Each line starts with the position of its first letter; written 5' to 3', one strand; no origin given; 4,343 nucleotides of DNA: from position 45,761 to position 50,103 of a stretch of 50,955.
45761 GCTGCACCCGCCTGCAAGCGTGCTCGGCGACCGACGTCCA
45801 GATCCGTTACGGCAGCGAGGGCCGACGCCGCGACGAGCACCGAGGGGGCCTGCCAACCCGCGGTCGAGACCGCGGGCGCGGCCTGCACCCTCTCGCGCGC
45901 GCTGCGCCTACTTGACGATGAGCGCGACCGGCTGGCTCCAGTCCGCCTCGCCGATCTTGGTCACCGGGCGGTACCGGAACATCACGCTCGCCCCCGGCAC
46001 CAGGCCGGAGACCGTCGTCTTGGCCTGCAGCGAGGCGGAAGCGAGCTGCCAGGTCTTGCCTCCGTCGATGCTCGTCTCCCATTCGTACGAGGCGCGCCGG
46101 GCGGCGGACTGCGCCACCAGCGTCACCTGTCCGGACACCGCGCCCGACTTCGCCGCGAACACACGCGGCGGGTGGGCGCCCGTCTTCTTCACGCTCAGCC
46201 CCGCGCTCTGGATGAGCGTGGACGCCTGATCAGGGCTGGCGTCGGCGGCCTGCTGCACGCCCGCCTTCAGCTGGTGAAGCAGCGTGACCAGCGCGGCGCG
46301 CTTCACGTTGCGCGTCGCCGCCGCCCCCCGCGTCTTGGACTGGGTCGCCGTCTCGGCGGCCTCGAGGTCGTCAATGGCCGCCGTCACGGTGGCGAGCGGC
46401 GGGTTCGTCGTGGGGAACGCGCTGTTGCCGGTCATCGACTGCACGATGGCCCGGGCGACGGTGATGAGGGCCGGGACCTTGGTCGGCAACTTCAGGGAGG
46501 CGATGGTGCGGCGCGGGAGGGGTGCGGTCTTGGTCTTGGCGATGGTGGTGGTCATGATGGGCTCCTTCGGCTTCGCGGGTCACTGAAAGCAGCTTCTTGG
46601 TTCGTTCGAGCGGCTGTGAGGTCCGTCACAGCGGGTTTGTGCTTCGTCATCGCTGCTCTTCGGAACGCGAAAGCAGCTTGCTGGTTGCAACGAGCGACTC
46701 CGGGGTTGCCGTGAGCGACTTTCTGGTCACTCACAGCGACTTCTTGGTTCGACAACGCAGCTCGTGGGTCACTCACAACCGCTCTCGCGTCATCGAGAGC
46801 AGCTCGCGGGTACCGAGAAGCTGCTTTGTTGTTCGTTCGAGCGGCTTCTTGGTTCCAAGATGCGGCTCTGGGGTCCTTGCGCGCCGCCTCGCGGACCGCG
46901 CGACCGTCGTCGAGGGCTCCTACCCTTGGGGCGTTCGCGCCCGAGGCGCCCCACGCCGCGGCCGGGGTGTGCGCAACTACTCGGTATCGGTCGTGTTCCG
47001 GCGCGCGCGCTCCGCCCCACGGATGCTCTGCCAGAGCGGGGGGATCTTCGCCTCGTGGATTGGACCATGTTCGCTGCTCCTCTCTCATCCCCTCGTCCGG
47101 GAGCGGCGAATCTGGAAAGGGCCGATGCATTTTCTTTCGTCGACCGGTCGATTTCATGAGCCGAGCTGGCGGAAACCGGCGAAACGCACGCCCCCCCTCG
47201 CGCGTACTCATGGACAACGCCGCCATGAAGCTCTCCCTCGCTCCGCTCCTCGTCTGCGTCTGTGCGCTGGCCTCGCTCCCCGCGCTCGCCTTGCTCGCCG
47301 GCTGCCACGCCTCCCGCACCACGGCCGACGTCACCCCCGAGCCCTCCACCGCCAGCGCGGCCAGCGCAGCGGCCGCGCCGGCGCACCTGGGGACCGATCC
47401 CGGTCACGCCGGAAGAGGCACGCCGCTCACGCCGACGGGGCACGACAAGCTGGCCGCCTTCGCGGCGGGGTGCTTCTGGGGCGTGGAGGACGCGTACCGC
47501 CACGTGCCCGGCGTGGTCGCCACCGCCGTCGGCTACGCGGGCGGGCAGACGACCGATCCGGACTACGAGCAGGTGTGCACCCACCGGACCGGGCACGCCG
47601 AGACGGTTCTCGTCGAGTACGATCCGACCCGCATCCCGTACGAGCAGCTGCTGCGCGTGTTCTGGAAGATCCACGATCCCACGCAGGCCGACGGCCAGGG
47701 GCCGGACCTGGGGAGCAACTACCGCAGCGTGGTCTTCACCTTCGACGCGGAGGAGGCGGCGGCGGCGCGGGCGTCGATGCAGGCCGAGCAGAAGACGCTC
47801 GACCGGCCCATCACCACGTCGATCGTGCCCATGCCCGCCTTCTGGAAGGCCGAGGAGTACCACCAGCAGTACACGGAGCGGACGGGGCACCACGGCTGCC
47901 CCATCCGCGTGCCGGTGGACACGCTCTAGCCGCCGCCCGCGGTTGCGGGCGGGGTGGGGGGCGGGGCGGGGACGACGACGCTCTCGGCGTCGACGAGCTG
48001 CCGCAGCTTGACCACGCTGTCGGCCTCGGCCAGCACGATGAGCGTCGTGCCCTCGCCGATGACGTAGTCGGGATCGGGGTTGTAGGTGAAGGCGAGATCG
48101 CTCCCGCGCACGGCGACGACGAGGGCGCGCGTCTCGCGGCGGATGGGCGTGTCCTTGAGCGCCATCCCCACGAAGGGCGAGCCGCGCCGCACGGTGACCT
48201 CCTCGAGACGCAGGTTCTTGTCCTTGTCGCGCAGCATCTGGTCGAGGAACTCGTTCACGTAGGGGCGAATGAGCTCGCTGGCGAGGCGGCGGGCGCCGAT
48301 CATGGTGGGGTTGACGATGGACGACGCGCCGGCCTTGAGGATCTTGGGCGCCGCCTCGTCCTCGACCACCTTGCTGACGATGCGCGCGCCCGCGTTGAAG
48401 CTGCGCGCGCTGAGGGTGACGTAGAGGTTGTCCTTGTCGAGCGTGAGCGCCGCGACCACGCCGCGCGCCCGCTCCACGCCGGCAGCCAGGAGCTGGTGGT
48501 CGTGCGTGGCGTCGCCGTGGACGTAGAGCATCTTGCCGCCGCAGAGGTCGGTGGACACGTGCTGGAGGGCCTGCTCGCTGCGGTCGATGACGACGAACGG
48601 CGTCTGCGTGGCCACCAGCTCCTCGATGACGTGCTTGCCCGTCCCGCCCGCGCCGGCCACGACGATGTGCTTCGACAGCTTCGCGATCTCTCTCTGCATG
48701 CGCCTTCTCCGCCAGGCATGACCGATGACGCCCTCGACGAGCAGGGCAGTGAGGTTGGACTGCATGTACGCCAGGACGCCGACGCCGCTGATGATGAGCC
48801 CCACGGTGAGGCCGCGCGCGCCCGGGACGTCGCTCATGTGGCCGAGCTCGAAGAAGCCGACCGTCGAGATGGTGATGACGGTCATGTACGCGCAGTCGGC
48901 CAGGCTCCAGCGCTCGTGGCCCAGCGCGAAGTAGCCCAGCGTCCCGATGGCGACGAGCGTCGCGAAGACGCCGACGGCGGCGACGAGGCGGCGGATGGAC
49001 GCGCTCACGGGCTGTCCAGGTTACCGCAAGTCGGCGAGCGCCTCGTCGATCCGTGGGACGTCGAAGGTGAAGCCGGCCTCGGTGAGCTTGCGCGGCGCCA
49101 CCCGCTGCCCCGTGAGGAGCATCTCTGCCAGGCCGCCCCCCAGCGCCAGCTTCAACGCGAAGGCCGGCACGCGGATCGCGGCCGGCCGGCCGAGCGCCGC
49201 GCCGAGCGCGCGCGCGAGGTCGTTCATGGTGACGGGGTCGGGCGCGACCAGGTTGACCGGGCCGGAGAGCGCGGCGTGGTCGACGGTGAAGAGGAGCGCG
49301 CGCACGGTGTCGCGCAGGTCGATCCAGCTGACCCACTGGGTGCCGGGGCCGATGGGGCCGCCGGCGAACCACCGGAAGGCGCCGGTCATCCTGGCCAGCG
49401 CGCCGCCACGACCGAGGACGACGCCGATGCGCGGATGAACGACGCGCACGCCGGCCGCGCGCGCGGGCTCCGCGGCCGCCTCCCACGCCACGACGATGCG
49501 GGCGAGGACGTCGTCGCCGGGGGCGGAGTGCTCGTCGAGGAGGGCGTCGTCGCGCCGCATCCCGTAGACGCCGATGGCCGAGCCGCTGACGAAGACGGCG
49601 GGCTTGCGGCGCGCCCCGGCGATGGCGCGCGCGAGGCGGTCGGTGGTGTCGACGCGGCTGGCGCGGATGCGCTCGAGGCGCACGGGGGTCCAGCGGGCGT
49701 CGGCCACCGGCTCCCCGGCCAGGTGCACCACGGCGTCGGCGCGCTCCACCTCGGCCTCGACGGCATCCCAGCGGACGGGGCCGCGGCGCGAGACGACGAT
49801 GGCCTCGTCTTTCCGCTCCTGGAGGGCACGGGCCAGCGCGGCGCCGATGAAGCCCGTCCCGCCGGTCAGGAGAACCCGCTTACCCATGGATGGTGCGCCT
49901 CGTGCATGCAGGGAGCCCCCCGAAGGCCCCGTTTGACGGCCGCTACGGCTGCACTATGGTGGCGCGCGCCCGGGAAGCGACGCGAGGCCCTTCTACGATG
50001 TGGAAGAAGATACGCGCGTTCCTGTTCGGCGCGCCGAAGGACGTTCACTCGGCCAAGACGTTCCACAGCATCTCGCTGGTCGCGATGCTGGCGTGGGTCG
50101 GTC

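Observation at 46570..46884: About 15 tandem 21-bp units, several forming 7-6-7 hairpins with covarying arms, in a lower-GC patch upstream of an FN3 gene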

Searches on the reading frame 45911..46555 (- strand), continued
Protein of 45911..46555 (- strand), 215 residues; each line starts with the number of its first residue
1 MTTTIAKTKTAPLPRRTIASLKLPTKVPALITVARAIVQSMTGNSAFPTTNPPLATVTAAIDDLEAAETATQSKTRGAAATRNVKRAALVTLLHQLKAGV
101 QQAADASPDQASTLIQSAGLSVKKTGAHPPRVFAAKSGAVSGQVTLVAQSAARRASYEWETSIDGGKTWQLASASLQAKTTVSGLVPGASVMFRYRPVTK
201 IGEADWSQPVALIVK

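Call 83: fold_search(model_id=the predicted structure, library=viral)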
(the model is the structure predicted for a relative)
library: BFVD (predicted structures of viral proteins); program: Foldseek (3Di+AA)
matches with E <= 10: 748; with E <= 0.001: 0
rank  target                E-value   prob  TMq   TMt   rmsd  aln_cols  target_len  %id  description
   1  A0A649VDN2            1.0e-03  1.00  0.34  0.27   7.9       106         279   16  Major tail protein [Mycobacterium phage Indlulamithi]
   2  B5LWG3                1.6e-03  1.00  0.31  0.16   2.6        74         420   18  Putative LamG-like jellyroll protein [Feldmannia species virus]
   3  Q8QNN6                3.1e-03  1.00  0.29  0.14   2.8        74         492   12  EsV-1-25 [Ectocarpus siliculosus virus 1 (isolate New Zealand/Kaikoura/1988)]
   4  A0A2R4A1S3            5.6e-03  0.99  0.25  0.06  16.4       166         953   13  (no name in the UniProt tables at hand)
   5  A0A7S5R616            8.0e-03  0.99  0.26  0.08  11.1       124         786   10  (no name in the UniProt tables at hand)
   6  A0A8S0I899            1.1e-02  1.00  0.26  0.55   3.5        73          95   12  (no name in the UniProt tables at hand)
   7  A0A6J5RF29            1.3e-02  1.00  0.30  0.35  11.7       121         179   16  Fibronectin type III [uncultured Caudovirales phage]
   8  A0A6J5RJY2            1.6e-02  1.00  0.28  0.07   3.8        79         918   15  Tip attachment protein J [uncultured Caudovirales phage]
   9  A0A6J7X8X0            1.6e-02  0.77  0.29  0.25  17.2       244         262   13  Uncharacterized protein [uncultured Caudovirales phage]
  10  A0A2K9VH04            1.7e-02  1.00  0.30  0.09   9.6       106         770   22  Minor tail protein [Gordonia phage Beenie]
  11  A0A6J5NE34            1.9e-02  1.00  0.30  0.51  13.7       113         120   12  Fibronectin type III [uncultured Caudovirales phage]
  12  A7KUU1                2.0e-02  1.00  0.29  0.11  14.2       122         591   20  (no name in the UniProt tables at hand)
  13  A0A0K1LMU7            2.4e-02  1.00  0.27  0.12   3.1        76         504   21  Tail protein [Caulobacter phage Sansa]
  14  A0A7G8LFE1            2.4e-02  1.00  0.33  0.07   6.4        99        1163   15  (no name in the UniProt tables at hand)
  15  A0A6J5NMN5            2.6e-02  0.99  0.26  0.10   7.7       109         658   12  CUB domain [uncultured Caudovirales phage]
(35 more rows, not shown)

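Call 92: search_dna_similar(query=P0001, collection=plasmids, mode=protein, max_rows=8)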
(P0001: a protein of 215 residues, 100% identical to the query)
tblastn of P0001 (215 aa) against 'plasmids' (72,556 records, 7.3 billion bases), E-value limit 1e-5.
No match.

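Call 93: search_dna_similar(query=P0001, collection=phages, mode=protein, max_rows=8)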
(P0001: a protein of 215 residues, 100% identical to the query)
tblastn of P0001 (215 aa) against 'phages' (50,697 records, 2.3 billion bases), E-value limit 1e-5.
No match.
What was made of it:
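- On Iteron / par-centromere operator array: The family has no match in plasmids or phages (calls 92, 93).
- Tried and rejected: The family has no match in plasmid or phage collections (calls 92, 93).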

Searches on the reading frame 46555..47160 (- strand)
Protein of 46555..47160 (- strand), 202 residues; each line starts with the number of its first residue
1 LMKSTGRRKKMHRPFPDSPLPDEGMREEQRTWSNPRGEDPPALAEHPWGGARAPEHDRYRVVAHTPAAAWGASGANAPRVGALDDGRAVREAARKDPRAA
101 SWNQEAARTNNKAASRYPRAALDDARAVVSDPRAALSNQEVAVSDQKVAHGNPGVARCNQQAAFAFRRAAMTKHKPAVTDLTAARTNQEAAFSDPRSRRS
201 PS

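Call 11: search_protein_families(library=pfam, proteins=[window:46555-47160:-], max_evalue=0.01)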
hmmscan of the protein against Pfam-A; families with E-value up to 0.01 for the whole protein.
window:46555-47160:- (202 aa): 0 families

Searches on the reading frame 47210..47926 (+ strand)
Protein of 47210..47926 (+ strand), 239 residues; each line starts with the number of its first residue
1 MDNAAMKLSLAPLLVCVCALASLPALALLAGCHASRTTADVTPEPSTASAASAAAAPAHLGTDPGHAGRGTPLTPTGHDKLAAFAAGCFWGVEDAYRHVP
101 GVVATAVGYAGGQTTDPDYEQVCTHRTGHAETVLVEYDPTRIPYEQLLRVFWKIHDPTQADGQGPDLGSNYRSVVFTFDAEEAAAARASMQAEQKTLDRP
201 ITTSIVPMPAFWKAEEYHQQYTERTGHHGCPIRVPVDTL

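Call 11: search_protein_families(library=pfam, proteins=[window:47210-47926:+], max_evalue=0.01)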
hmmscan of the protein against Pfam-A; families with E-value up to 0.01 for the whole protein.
window:47210-47926:+ (239 aa): 1 family
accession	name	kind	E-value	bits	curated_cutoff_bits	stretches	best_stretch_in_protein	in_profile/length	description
PF01625.27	PMSR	-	1.9e-58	197.5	23.7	1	82-228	2-150/153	Peptide methionine sulfoxide reductase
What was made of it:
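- Checked: msrA (PMSR, ATG 47210, + strand) is divergent from it (call 11).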

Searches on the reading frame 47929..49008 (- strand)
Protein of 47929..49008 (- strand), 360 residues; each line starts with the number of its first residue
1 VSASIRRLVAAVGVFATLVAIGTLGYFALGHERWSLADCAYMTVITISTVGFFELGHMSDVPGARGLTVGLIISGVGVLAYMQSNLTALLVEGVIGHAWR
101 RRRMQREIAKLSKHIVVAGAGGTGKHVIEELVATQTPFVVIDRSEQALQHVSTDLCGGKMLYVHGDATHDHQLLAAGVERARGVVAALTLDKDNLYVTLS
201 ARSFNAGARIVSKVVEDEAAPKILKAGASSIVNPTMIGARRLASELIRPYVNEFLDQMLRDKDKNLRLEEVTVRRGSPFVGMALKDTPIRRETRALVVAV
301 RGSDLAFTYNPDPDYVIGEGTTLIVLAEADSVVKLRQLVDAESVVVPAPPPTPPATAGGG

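Call 11: search_protein_families(library=pfam, proteins=[window:47929-49008:-], max_evalue=0.01)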
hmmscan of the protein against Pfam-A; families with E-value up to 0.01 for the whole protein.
window:47929-49008:- (360 aa): 9 families
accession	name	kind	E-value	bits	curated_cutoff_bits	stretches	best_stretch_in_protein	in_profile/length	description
PF02254.24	TrkA_N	-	1.1e-25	90.6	23.8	1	115-234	1-116/116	TrkA-N domain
PF02080.26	TrkA_C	-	1.9e-11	44.1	27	1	268-338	1-69/71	TrkA-C domain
PF07885.22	Ion_trans_2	-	2.3e-07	31.1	22.5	1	16-91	4-78/79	Ion channel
PF13460.12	NAD_binding_10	-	0.00037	20.8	27.2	1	119-264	2-126/184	NAD(P)H-binding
PF01580.24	FtsK_SpoIIIE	-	0.00038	20.4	24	1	93-276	20-202/221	FtsK/SpoIIIE family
PF03435.24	Sacchrp_dh_NADP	-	0.00057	20.7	25.1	1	115-195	1-82/129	Saccharopine dehydrogenase NADP binding domain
PF00106.31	adh_short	-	0.00079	19.4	26.6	1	114-181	2-71/195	short chain dehydrogenase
PF22614.2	Slo-like_RCK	-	0.00095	19.2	24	1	111-185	2-83/119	Calcium-activated potassium channel slowpoke-like RCK domain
PF01488.26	Shikimate_DH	-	0.0067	16.9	24.3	0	111-160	10-61/138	Shikimate / quinate 5-dehydrogenase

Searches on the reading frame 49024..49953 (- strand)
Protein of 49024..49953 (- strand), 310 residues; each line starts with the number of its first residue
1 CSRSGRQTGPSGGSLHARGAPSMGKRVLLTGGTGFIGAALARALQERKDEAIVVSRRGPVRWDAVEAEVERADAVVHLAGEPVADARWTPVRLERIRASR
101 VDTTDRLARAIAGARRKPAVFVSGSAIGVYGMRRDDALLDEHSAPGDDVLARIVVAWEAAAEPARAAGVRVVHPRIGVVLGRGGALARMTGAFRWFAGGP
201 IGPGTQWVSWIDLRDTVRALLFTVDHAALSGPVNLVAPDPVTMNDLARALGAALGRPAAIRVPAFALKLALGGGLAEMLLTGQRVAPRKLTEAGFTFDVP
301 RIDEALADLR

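Call 11: search_protein_families(library=pfam, proteins=[window:49024-49953:-], max_evalue=0.01)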
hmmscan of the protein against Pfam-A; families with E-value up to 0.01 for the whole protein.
window:49024-49953:- (310 aa): 6 families
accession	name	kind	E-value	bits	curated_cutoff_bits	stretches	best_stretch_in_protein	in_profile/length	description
PF08338.16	DUF1731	-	4.3e-19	68.4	27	1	262-309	1-47/47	Domain of unknown function (DUF1731)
PF01370.27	Epimerase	-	2.4e-16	60.3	20.9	1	27-227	1-228/240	NAD dependent epimerase/dehydratase family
PF16363.11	GDP_Man_Dehyd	-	0.0017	18.3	27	0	28-57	1-30/332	GDP-mannose 4,6 dehydratase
PF08659.16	KR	-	0.002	18.5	22.6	1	27-84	3-63/180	KR domain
PF07993.18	NAD_binding_4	-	0.0021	17.7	20.1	0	29-55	1-29/258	Male sterility protein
PF04321.23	RmlD_sub_bind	-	0.0076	15.8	27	0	26-79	2-59/287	RmlD substrate binding domain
